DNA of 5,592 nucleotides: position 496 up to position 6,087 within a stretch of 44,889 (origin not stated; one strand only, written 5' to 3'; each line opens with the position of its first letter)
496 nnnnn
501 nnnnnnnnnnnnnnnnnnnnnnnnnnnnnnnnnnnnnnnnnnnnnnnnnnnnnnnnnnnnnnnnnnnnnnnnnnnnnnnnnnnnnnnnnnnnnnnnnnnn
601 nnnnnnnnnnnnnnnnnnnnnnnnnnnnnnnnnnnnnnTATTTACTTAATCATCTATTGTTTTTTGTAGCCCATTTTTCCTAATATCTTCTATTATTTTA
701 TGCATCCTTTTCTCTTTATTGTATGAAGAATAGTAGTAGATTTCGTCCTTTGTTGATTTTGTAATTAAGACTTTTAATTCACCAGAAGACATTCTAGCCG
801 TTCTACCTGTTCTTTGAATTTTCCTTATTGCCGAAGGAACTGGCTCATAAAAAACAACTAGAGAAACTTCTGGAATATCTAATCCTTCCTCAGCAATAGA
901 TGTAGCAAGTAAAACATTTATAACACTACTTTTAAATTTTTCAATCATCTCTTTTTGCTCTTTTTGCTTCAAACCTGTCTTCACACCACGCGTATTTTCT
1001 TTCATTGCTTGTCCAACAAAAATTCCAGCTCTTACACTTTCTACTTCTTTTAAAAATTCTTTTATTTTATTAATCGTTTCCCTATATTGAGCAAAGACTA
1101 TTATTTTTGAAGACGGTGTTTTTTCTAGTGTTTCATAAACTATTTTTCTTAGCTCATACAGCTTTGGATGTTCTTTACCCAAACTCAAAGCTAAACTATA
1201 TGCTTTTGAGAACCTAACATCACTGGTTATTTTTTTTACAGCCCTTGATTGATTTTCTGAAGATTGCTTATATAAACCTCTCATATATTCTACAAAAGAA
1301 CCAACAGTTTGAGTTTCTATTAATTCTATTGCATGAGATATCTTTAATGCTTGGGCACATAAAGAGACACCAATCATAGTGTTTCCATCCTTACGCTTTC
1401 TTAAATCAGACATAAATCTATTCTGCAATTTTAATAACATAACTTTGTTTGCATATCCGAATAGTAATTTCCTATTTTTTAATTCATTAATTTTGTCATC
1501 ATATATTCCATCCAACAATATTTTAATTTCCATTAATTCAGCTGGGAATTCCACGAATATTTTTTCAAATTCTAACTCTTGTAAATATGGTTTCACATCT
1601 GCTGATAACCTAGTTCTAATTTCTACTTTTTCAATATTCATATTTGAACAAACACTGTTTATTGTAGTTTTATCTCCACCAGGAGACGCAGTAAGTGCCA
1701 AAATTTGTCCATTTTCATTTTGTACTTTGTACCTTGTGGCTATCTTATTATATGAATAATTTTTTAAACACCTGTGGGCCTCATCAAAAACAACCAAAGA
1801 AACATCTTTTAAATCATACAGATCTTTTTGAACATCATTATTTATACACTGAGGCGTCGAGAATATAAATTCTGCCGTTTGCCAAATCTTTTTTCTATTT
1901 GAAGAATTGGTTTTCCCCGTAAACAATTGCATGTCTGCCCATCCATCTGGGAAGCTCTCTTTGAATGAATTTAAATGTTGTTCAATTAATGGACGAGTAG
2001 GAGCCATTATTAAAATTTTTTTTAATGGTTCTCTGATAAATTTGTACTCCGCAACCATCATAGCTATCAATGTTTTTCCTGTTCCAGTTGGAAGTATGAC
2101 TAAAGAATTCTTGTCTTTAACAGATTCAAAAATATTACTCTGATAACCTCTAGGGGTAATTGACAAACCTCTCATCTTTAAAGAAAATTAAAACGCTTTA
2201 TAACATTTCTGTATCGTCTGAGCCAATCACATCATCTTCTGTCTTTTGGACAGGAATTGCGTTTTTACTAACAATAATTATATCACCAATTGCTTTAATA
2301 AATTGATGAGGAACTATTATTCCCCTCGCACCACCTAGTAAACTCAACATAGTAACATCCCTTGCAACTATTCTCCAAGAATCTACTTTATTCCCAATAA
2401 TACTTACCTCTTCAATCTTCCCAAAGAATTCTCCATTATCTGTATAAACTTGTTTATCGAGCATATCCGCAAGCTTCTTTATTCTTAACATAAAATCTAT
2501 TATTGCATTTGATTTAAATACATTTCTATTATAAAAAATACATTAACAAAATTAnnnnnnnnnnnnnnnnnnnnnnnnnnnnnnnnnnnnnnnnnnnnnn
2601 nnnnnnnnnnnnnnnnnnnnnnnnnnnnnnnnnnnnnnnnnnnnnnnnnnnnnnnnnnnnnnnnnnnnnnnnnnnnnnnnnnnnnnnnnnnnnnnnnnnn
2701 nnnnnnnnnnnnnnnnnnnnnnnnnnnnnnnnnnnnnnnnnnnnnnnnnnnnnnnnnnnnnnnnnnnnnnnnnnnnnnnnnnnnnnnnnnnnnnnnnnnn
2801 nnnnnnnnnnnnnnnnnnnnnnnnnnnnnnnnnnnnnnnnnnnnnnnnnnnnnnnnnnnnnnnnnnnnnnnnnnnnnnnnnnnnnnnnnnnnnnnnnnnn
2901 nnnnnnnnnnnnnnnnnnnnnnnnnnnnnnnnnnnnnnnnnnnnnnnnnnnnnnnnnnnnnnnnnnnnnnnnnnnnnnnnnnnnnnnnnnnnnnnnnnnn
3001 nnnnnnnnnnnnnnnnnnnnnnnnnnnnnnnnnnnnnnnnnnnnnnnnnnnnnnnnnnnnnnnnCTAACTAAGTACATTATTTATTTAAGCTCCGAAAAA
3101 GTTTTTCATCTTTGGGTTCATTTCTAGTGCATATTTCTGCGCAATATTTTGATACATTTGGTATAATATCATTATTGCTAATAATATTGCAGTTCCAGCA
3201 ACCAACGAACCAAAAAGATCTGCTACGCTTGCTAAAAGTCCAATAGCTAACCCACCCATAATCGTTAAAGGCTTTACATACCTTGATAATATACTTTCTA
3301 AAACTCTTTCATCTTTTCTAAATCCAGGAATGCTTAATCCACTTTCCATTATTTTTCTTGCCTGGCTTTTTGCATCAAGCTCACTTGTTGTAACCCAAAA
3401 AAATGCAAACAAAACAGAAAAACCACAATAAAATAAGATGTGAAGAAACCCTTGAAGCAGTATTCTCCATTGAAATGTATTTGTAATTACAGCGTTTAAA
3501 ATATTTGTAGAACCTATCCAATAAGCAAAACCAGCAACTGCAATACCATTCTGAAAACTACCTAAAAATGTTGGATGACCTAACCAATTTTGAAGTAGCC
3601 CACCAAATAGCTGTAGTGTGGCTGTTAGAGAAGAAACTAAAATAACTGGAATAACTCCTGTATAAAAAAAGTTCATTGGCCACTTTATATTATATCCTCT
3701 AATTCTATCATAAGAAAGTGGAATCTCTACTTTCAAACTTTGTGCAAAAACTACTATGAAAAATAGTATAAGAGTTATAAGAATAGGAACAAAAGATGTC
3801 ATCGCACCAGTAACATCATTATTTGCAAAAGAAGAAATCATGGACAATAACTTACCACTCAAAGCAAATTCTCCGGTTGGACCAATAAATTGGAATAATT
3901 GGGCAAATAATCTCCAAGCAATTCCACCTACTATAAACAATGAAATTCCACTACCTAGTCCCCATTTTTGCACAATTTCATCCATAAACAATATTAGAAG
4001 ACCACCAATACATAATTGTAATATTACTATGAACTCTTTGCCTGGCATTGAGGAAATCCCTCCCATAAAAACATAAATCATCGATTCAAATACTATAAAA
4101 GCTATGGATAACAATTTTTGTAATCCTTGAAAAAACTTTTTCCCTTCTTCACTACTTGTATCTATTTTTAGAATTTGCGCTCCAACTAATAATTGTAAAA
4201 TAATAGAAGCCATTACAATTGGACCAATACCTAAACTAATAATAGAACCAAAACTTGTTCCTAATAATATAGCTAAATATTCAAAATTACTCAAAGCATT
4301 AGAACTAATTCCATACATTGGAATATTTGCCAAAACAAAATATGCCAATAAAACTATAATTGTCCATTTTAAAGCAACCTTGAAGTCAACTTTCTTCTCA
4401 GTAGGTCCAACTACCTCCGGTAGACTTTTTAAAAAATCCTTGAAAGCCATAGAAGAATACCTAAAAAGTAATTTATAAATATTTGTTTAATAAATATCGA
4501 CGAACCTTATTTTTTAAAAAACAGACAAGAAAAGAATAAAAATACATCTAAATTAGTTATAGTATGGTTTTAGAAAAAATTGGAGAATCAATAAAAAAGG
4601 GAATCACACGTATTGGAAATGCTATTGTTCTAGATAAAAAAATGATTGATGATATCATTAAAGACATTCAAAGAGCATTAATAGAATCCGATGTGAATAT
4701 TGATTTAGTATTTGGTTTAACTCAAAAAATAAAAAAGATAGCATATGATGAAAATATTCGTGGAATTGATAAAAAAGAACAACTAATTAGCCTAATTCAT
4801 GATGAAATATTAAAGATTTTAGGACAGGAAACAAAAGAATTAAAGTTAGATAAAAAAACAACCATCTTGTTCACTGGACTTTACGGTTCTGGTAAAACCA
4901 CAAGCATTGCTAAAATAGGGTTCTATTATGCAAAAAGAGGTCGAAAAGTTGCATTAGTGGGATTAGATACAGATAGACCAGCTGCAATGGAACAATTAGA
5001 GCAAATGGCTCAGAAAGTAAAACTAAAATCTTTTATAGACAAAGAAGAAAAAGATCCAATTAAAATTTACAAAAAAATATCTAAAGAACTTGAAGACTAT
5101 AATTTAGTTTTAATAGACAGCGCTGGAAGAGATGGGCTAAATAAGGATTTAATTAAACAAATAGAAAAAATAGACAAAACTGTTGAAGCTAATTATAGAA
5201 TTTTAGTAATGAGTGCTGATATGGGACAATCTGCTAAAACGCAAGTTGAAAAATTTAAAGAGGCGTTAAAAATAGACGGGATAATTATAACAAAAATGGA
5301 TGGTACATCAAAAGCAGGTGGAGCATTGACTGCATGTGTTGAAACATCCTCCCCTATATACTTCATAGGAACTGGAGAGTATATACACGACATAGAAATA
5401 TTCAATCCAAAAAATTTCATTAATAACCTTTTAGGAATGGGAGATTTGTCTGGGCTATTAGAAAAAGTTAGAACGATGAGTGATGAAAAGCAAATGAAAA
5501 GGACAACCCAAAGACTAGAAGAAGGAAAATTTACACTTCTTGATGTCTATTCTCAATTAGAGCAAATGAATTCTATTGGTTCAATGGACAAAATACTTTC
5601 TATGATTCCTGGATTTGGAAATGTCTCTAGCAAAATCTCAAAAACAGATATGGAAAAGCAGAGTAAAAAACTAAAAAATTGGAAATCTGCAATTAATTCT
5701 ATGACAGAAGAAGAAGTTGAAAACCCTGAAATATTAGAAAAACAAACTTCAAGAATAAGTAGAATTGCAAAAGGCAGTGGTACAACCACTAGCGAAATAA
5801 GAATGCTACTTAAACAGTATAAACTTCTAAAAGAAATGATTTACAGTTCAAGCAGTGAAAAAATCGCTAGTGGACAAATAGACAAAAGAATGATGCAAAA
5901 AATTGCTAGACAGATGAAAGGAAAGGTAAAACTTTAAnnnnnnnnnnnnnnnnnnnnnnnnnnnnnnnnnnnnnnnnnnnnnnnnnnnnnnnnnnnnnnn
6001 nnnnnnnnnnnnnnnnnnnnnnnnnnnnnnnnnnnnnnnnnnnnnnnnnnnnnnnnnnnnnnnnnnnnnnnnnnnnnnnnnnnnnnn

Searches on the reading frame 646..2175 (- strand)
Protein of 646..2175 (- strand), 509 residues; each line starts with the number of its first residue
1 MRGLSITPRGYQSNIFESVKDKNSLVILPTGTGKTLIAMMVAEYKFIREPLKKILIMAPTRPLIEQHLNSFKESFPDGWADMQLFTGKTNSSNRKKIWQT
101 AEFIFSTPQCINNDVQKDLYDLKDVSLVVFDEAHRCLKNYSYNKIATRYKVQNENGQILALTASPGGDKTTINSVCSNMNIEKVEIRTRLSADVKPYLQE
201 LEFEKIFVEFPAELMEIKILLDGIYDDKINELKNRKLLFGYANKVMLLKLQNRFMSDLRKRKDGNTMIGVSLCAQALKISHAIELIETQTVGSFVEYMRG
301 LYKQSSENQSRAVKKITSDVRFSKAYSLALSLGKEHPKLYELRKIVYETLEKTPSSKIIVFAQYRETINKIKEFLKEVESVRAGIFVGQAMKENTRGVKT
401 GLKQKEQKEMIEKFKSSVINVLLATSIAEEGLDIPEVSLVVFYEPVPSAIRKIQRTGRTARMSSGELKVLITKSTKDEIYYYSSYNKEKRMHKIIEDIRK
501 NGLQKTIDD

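Call 11: search_protein_families(library=pfam, proteins=[window:646-2175:-], max_evalue=0.001)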
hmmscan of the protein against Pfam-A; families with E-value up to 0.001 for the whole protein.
window:646-2175:- (509 aa): 8 families
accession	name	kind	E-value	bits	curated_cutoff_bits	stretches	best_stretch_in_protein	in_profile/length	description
PF00270.35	DEAD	-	2.4e-28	99.4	26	1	11-166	3-161/167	DEAD/DEAH box helicase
PF00271.37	Helicase_C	-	1.3e-23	83.8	23.5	1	344-462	4-109/110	Helicase conserved C-terminal domain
PF04851.21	ResIII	-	1.6e-23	83.9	22.5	1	6-165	2-162/164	Type III restriction enzyme, res subunit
PF21210.2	RNA_helicase_helical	-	3.3e-12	46.9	27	1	244-325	26-106/108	Putative ATP-dependent RNA helicase, helical bundle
PF18766.7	SWI2_SNF2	-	5e-06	26.8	26.7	1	21-165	18-155/221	SWI2/SNF2 ATPase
PF13245.12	AAA_19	-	0.00014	22.5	25.1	0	15-61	5-51/134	AAA domain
PF02562.22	PhoH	-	0.00038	20.5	27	0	12-60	9-58/205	PhoH-like protein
PF22590.2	Cas3-like_C_2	-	0.00074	20.2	27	0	383-462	32-104/106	CRISPR-associated nuclease/helicase Cas3, C-terminal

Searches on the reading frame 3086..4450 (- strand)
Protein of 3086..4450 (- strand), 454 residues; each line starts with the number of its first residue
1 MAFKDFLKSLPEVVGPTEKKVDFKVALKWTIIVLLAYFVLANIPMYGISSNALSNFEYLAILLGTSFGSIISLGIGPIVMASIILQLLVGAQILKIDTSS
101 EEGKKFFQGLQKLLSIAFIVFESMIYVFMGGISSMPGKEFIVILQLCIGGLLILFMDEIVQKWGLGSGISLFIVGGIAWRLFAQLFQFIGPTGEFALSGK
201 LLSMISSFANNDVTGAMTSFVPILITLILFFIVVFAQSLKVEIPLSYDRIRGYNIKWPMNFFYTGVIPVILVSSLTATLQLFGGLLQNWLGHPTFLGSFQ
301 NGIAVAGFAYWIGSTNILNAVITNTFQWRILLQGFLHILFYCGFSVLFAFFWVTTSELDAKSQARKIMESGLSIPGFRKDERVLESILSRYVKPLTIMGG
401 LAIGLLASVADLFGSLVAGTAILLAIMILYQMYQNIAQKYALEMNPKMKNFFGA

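Call 11: search_protein_families(library=pfam, proteins=[window:3086-4450:-], max_evalue=0.001)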
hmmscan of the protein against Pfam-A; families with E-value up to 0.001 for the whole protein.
window:3086-4450:- (454 aa): 2 families
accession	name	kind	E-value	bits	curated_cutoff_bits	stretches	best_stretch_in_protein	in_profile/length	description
PF00344.25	SecY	-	2.3e-65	221.4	32.2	1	69-433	1-306/306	SecY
PF10559.14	Plug_translocon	-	5.2e-05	23.4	22.1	1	35-68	1-35/35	Plug domain of Sec61p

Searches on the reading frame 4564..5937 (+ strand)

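Call 11: search_protein_families(library=pfam, proteins=[window:4564-5937:+], max_evalue=0.001)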
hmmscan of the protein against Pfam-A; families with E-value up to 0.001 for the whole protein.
window:4564-5937:+ (457 aa): 5 families
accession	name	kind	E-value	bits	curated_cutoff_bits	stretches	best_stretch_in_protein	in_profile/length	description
PF00448.28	SRP54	-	2.6e-59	200.6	22.7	1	99-291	2-196/196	SRP54-type protein, GTPase domain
PF02978.25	SRP_SPB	-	8.3e-28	97.1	27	1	322-426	1-91/91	Signal peptide binding domain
PF02881.24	SRP54_N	-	2.4e-11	44.1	22.4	1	7-82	2-75/75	SRP54-type protein, helical bundle domain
PF01656.29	CbiA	-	4.2e-09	36.9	25.4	1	108-248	9-86/125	CobQ/CobB/MinD/ParA nucleotide binding domain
PF03308.22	MeaB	-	0.00077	19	23.1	1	99-137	34-72/273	Methylmalonyl Co-A mutase-associated GTPase MeaB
